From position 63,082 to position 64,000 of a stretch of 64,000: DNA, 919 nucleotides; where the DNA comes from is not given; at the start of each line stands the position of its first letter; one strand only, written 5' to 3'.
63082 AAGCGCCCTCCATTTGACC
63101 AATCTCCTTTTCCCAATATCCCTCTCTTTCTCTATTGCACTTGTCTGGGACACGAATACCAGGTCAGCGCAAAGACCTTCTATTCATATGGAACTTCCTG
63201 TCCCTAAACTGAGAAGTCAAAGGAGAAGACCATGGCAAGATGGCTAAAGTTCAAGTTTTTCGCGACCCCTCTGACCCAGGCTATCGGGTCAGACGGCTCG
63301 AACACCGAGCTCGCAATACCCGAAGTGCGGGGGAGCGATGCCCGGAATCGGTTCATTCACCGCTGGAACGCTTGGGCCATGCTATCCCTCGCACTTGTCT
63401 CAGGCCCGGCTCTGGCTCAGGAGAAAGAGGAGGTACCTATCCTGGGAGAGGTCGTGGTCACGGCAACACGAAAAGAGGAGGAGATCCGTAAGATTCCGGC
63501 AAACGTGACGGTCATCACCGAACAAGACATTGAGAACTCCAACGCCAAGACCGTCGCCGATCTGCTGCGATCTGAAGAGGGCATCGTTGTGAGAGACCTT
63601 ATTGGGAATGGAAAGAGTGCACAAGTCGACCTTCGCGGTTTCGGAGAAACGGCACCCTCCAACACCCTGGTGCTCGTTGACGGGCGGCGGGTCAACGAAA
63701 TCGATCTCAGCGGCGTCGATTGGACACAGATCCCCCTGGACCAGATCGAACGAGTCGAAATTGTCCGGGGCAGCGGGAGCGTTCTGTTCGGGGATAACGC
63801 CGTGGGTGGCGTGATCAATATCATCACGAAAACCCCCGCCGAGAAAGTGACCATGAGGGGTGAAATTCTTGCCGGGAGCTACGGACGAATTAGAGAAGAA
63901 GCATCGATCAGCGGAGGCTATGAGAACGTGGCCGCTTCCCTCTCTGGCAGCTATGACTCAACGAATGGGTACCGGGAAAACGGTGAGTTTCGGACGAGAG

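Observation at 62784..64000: Promoter, cobalamin riboswitch and BtuB-like TonB-dependent receptor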

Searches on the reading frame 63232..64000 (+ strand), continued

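Call 19: search_protein_families(library=ncbifam, proteins=[window:63232-64000:+, L001:10052-12067:+, L001:12092-12415:+, L001:12456-14012:-, L001:14058-15356:-, L001:15600-17366:-, L001:7839-9404:+], max_evalue=0.00001)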
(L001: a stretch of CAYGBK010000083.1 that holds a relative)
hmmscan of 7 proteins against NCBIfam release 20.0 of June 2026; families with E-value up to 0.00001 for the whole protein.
window:63232-64000:+ (256 aa): 31 families (the best 25 are shown)
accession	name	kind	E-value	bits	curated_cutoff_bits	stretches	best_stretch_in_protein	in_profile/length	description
TIGR01779.1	TonB-B12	equivalog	1.5e-40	139.3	599.7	1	59-248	18-203/614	TonB-dependent vitamin B12 receptor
NF007926.1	PRK10641.1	equivalog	9.1e-31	107.1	836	1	51-248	11-201/617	TonB-dependent vitamin B12 receptor BtuB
NF010010.0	PRK13483.1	equivalog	5.1e-28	97.5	927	1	53-214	16-175/660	ligand-gated channel protein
NF053590.1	TonB_dep_TOL0244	equivalog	1.5e-27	96.5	645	1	71-226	10-163/604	TOL_0244 family TonB-dependent receptor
NF010038.0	PRK13513.1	equivalog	3.9e-25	88.5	942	1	47-206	10-171/659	ligand-gated channel protein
NF007478.2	PRK10064.1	equivalog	2.5e-24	85.5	745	1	55-205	18-163/663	catecholate siderophore receptor CirA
NF049945.1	TonB_dep_FCYXU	equivalog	8.9e-24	84.1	825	1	54-250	19-221/697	TonB-dependent receptor, FCYXU motif-type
TIGR01783.1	TonB-siderophor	subfamily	1e-23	83.9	223.5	1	87-255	1-166/649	TonB-dependent siderophore receptor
NF049947.1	TonB_dep_PCPU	exception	2.3e-23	82.3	800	1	60-250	25-219/685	TonB-dependent receptor, PCPU motif-type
TIGR01785.1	TonB-hemin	subfamily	1.1e-21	77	316.85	1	71-207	1-136/677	TonB-dependent heme/hemoglobin receptor family protein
NF010011.0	PRK13484.1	equivalog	4.3e-21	74.8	1197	1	49-223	13-179/682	IreA family TonB-dependent siderophore receptor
NF049944.1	TonB_dep_PUIUD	equivalog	1.2e-20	73.5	850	1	63-255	32-230/686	TonB-dependent receptor, PUIUD motif-type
NF010048.1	PRK13524.1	subfamily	2.2e-19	69.4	493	1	68-252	37-223/744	FepA family TonB-dependent siderophore receptor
NF010012.0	PRK13486.1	equivalog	7.4e-19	67.6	924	1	74-206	28-164/696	TonB-dependent receptor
NF010051.0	PRK13528.1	subfamily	8.3e-19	67.3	583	1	57-208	19-180/727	FepA family TonB-dependent siderophore receptor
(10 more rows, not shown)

L001:10052-12067:+ (671 aa): 29 families (the best 25 are shown)
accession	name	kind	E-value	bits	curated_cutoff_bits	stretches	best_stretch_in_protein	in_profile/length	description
TIGR01783.1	TonB-siderophor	subfamily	1.9e-48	165.6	223.5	2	376-671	365-649/649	TonB-dependent siderophore receptor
TIGR01779.1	TonB-B12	equivalog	1.1e-39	136.6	599.7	1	19-212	14-203/614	TonB-dependent vitamin B12 receptor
TIGR01786.1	TonB-hemlactrns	subfamily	1.7e-36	125.9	323.75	2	333-671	344-719/719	TonB-dependent hemoglobin/transferrin/lactoferrin family receptor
NF049946.1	TonB_dep_CU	exception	4.4e-34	117.8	700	2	378-655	400-673/683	TonB-dependent receptor, CU motif-type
TIGR01785.1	TonB-hemin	subfamily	7e-34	117.3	316.85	2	37-212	3-185/677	TonB-dependent heme/hemoglobin receptor family protein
NF007926.1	PRK10641.1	equivalog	6.3e-30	104.3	836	1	37-212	29-201/617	TonB-dependent vitamin B12 receptor BtuB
NF053590.1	TonB_dep_TOL0244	equivalog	8.4e-29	100.6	645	1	37-644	12-584/604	TOL_0244 family TonB-dependent receptor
NF010010.0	PRK13483.1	equivalog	8.5e-28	96.7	927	1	19-206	18-213/660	ligand-gated channel protein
NF010038.0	PRK13513.1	equivalog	1e-25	90.4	942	1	14-179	14-180/659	ligand-gated channel protein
NF049947.1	TonB_dep_PCPU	exception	1.2e-25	89.8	800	1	27-644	28-668/685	TonB-dependent receptor, PCPU motif-type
NF049945.1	TonB_dep_FCYXU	equivalog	1.7e-25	89.7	825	1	14-241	15-248/697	TonB-dependent receptor, FCYXU motif-type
NF049944.1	TonB_dep_PUIUD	equivalog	4.5e-25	88.1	850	1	30-232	35-244/686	TonB-dependent receptor, PUIUD motif-type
NF007478.2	PRK10064.1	equivalog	4.3e-22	78.1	745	1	10-167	9-161/663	catecholate siderophore receptor CirA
NF007465.0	PRK10044.1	equivalog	2e-21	75.9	803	2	40-174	67-197/726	ferrichrome porin FhuA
NF041535.1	TonB_rec_PqqU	equivalog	2.4e-20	72.4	1200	2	51-263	15-235/676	TonB-dependent receptor PqqU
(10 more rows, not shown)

L001:12092-12415:+ (107 aa): 0 families

L001:12456-14012:- (518 aa): 107 families (the best 25 are shown)
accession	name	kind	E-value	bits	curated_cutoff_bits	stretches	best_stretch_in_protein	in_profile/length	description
NF004837.0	PRK06187.1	subfamily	2e-169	564.2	476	1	3-515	10-528/531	long-chain-fatty-acid--CoA ligase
NF006182.0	PRK08316.1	subfamily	7.7e-129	430.5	663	1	8-510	18-518/523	fatty acyl-CoA synthetase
NF006020.0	PRK08162.1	subfamily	2.1e-120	402.6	677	1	8-508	26-537/545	acyl-CoA synthetase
NF009233.0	PRK12583.1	subfamily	1.3e-111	373.7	832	2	151-508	198-549/558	fatty acid CoA ligase family protein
NF004797.0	PRK06145.1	equivalog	1.5e-110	369.9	850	1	11-509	12-495/499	acyl-CoA synthetase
NF005801.1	PRK07656.1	equivalog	2.8e-104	349.6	657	1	7-506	7-500/500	FadD3 family acyl-CoA ligase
NF005307.0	PRK06839.1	equivalog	1.1e-102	344.2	748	1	9-505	10-489/496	o-succinylbenzoate--CoA ligase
NF005702.0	PRK07514.1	subfamily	1.2e-101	340.6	558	1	22-513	25-504/506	malonyl-CoA synthase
NF052269.1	Staph_lig_FadD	equivalog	7.5e-101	337.9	650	1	11-506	10-490/499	long-chain-fatty-acid--CoA ligase FadD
NF005676.0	PRK07470.1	equivalog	9.3e-100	334.7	774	1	3-508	22-528/544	acyl-CoA synthetase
NF002966.0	PRK03640.1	equivalog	1.2e-98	330.8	556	1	7-507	8-478/483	o-succinylbenzoate--CoA ligase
NF006181.0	PRK08314.1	subfamily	1.9e-96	323.6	705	2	143-508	193-553/563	long-chain-fatty-acid--CoA ligase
NF004674.0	PRK06018.1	subfamily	1.1e-93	314.8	766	1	11-509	20-534/544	long-chain-fatty-acid--CoA ligase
NF005426.0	PRK07008.1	equivalog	4e-93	312.9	822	1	25-509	42-535/545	3-(methylthio)propionyl-CoA ligase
NF005857.1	PRK07786.1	exception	8.4e-91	305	733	1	14-509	22-512/513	fatty-acid--CoA ligase FadD5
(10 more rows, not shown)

L001:14058-15356:- (432 aa): 69 families (the best 25 are shown)
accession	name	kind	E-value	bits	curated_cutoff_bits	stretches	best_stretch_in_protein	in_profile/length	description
NF005376.0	PRK06918.1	equivalog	4.8e-174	579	676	1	3-430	16-443/451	4-aminobutyrate--2-oxoglutarate transaminase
TIGR00700.1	GABAtrnsam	equivalog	2.1e-167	557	506.65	1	11-429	3-419/420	4-aminobutyrate--2-oxoglutarate transaminase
NF004714.0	PRK06058.1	subfamily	3.9e-166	553.1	639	1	3-430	22-446/447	4-aminobutyrate--2-oxoglutarate transaminase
NF005985.0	PRK08088.1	equivalog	4.3e-146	486.9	713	1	2-431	2-424/426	4-aminobutyrate--2-oxoglutarate transaminase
NF005692.0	PRK07495.1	equivalog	2.9e-140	467.7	724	1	6-431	5-422/425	4-aminobutyrate--2-oxoglutarate transaminase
NF004426.0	PRK05769.1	equivalog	1.1e-138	462.7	552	1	3-430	16-439/441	acetyl ornithine aminotransferase family protein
NF005993.0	PRK08117.1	subfamily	3.1e-137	457.7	574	1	26-431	28-430/433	aspartate aminotransferase family protein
NF006228.0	PRK08360.1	equivalog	4.4e-134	447.4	608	1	21-431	21-427/443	aspartate aminotransferase family protein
NF005272.0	PRK06777.1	equivalog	1.4e-133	445.6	725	1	4-429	3-420/421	4-aminobutyrate--2-oxoglutarate transaminase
NF007308.0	PRK09792.1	equivalog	1.5e-124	416.1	747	1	7-429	6-420/421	4-aminobutyrate transaminase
NF049976.1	AmadipTransam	equivalog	1.3e-118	396.5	650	1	22-430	13-414/416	2-aminoadipate transaminase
NF045634.1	LeuMetRace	equivalog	1.4e-113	379.8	800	1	24-430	24-426/432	leucine/methionine racemase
NF006368.0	PRK08593.1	equivalog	1e-107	360.5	570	1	2-431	4-432/448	aspartate aminotransferase family protein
TIGR00707.1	argD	subfamily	3.9e-93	312.3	410.05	1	27-428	13-380/381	acetylornithine/succinylornithine family transaminase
NF004171.0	PRK05639.1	equivalog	2.1e-91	307.1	639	1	24-430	36-443/457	alanine/serine racemase family protein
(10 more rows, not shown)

L001:15600-17366:- (588 aa): 2 families
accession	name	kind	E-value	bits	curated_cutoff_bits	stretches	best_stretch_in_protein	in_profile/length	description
NF007354.0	PRK09849.1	equivalog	3.7e-59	201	868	1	6-232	4-228/703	aldehyde ferredoxin oxidoreductase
NF040818.1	GAPOR_Arch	equivalog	2.1e-10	39.6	1300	1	14-130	5-118/654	glyceraldehyde-3-phosphate:ferredoxin oxidoreductase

L001:7839-9404:+ (521 aa): 4 families
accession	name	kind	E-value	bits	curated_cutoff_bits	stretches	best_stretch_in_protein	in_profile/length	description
TIGR02031.1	BchD-ChlD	equivalog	3.7e-07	29.2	499.55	1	69-266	20-179/608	magnesium chelatase ATPase subunit D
TIGR02030.1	BchI-ChlI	equivalog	5.5e-07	29.1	466.95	1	48-201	6-153/337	magnesium chelatase ATPase subunit I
TIGR02442.1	Cob-chelat-sub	hypoth_equivalog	4.5e-06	25.4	779.45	1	73-189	33-136/641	putative cobaltochelatase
TIGR02640.1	gas_vesic_GvpN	equivalog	6.6e-06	25.8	266.8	0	221-266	151-196/262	gas vesicle protein GvpN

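Call 20: search_solved_structures(query=L001:10052-12064:+, max_evalue=0.001)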
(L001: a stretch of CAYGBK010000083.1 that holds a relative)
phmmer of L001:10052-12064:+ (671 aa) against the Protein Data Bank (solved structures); distinct sequences matched with E-value up to 0.001: 54.
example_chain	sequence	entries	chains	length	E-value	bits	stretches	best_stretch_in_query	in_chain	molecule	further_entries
2hdf_A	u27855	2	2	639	1.4e-19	73.4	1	38-169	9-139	Colicin I receptor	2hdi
9nn6_A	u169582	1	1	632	1.9e-19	73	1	38-169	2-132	Colicin I receptor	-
3rgm_A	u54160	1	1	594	4.9e-18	68.3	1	38-211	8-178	Vitamin B12 transporter BtuB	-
1nqe_A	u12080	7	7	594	5.1e-18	68.2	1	38-211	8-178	Vitamin B12 receptor | Vitamin B12 transporter btuB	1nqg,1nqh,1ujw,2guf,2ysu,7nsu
3rgn_A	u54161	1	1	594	5.1e-18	68.2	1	38-211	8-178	Vitamin B12 transporter BtuB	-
1nqf_A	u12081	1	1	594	5.1e-18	68.2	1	38-211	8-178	Vitamin B12 receptor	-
2gsk_A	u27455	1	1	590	6.8e-18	67.8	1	38-211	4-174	Vitamin B12 transporter btuB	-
3m8b_A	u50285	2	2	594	1.5e-17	66.7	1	38-211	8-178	Vitamin B12 transporter btuB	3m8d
1qff_A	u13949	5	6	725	1.7e-17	66.5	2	19-182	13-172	FERRIC HYDROXAMATE UPTAKE RECEPTOR | PROTEIN (FERRIC HYDROXAMATE UPTAKE RECEPTOR) | FERRIC HYDROXAMATE RECEPTOR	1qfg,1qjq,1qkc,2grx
8a8c_A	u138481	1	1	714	1.7e-17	66.5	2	19-182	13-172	Ferrichrome outer membrane transporter/phage receptor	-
8a60_A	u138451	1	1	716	1.9e-17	66.4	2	19-182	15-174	Ferrichrome outer membrane transporter/phage receptor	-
2fcp_A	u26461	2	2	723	2.3e-17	66.1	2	19-182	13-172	PROTEIN (FERRIC HYDROXAMATE UPTAKE RECEPTOR) | FhuA iron-ferrichrome transporter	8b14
4cu4_A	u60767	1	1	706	5.4e-17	64.9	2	38-182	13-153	FERRICHROME-IRON RECEPTOR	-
1fi1_A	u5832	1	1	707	5.6e-17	64.8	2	37-182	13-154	FERRICHROME-IRON RECEPTOR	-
1fcp_A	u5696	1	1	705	7.9e-17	64.3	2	37-182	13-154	PROTEIN (FERRIC HYDROXAMATE UPTAKE RECEPTOR)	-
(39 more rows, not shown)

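Call 22: find_encoding_contigs(protein=P0001, flank=5000, max_places=3)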
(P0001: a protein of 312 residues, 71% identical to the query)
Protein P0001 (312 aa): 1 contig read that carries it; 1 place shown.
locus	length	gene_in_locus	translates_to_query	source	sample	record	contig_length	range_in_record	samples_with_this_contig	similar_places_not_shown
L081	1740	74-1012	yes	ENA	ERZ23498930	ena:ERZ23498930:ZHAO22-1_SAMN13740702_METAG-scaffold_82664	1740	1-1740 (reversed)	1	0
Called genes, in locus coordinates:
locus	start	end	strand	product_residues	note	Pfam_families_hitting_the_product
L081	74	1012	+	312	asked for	PF07715:Plug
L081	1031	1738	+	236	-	?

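Call 23: find_encoding_contigs(protein=P0002, flank=5000, max_places=3)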
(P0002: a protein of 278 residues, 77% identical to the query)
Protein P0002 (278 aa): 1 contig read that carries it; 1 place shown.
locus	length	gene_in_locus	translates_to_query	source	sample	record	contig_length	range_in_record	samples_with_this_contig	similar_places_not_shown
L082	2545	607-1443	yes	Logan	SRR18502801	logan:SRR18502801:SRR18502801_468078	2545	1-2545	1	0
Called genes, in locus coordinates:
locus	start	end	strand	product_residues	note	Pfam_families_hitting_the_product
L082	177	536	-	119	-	-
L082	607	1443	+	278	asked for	PF07715:Plug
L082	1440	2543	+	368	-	?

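Call 24: find_encoding_contigs(protein=P0035, flank=5000, max_places=3)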
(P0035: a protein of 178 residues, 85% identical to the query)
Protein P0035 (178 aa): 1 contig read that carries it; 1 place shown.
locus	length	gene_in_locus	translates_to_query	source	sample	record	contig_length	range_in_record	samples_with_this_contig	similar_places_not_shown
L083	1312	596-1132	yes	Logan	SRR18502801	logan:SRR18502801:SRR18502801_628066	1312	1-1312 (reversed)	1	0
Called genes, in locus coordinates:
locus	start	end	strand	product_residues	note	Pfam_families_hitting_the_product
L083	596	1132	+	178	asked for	PF07715:Plug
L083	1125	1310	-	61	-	?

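Call 30: search_protein_families(library=pfam, proteins=[L027:12068-12874:+, L027:12859-13389:+, L027:13386-14135:+, L027:14139-15209:+, L027:15206-16105:+, L020:12093-12725:+, L020:12722-13135:+, L020:13132-13887:+, L020:14053-15120:+, L020:15220-16845:+], max_evalue=0.00001)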
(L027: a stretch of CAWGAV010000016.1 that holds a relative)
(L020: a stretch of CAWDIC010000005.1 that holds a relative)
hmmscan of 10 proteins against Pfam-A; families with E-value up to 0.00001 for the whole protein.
L027:12068-12874:+ (268 aa): 1 family
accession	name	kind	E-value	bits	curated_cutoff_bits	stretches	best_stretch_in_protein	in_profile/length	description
PF01261.30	AP_endonuc_2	-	3.7e-10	40.4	31.1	1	74-262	42-247/249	Xylose isomerase-like TIM barrel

L027:12859-13389:+ (176 aa): 1 family
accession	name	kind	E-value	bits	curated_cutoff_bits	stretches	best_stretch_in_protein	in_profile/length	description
PF02283.22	CobU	-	4.7e-61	205.7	27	1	6-170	1-166/168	Cobinamide kinase / cobinamide phosphate guanyltransferase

L027:13386-14135:+ (249 aa): 1 family
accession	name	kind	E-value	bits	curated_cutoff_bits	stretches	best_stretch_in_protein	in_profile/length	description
PF02654.20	CobS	-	3.1e-57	194.5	23.2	1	7-238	1-206/207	Cobalamin-5-phosphate synthase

L027:14139-15209:+ (356 aa): 1 family
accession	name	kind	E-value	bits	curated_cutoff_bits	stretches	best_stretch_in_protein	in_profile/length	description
PF02277.22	DBI_PRT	-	1e-138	462.5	22.6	1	16-352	1-329/329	Phosphoribosyltransferase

L027:15206-16105:+ (299 aa): 1 family
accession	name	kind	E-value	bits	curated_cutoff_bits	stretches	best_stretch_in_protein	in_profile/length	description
PF01497.23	Peripla_BP_2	-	3.4e-34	118.7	27.5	1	44-270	1-234/235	Periplasmic binding protein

L020:12093-12725:+ (210 aa): 1 family
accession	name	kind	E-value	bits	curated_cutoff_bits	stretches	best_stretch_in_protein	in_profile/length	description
PF01618.21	MotA_ExbB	-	7.4e-30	103.7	22.9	1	82-185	23-126/127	MotA/TolQ/ExbB proton channel family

L020:12722-13135:+ (137 aa): 1 family
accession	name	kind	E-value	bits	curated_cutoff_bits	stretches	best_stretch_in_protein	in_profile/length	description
PF02472.21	ExbD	-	1.6e-30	106.2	25.4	1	10-132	5-127/128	Biopolymer transport protein ExbD/TolR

L020:13132-13887:+ (251 aa): 1 family
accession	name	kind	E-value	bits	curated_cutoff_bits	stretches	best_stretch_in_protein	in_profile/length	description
PF03544.19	TonB_C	-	2.2e-25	89.3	24.6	1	166-243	1-78/79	Gram-negative bacterial TonB protein C-terminal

L020:14053-15120:+ (355 aa): 2 families
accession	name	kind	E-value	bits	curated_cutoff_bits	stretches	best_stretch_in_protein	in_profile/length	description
PF00133.28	tRNA-synt_1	-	5.2e-60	203.8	22.7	1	28-208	3-187/414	tRNA synthetases class I (I, L, M and V)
PF09334.17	tRNA-synt_1g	-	3e-12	46.4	20.1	1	57-142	8-90/391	tRNA synthetases class I (M)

L020:15220-16845:+ (541 aa): 6 families
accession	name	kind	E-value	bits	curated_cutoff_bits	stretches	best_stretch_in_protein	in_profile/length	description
PF00133.28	tRNA-synt_1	-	1.2e-78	265.1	22.7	1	21-253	185-414/414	tRNA synthetases class I (I, L, M and V)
PF08264.19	Anticodon_1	-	1.5e-30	106.4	25.1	1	297-450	1-144/148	Anticodon-binding domain of tRNA ligase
PF09334.17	tRNA-synt_1g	-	1.9e-10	40.5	20.1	1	182-253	295-367/391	tRNA synthetases class I (M)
PF06827.20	zf-FPG_IleRS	-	1.8e-09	37.7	21.3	1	510-537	2-29/30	Zinc finger found in FPG and IleRS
PF01406.26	tRNA-synt_1e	-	1e-08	35.4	27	1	200-259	239-298/301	tRNA synthetases class I (C) catalytic domain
PF01921.24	tRNA-synt_1f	-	7.9e-06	25.5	27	0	203-269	271-337/360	tRNA synthetases class I (K)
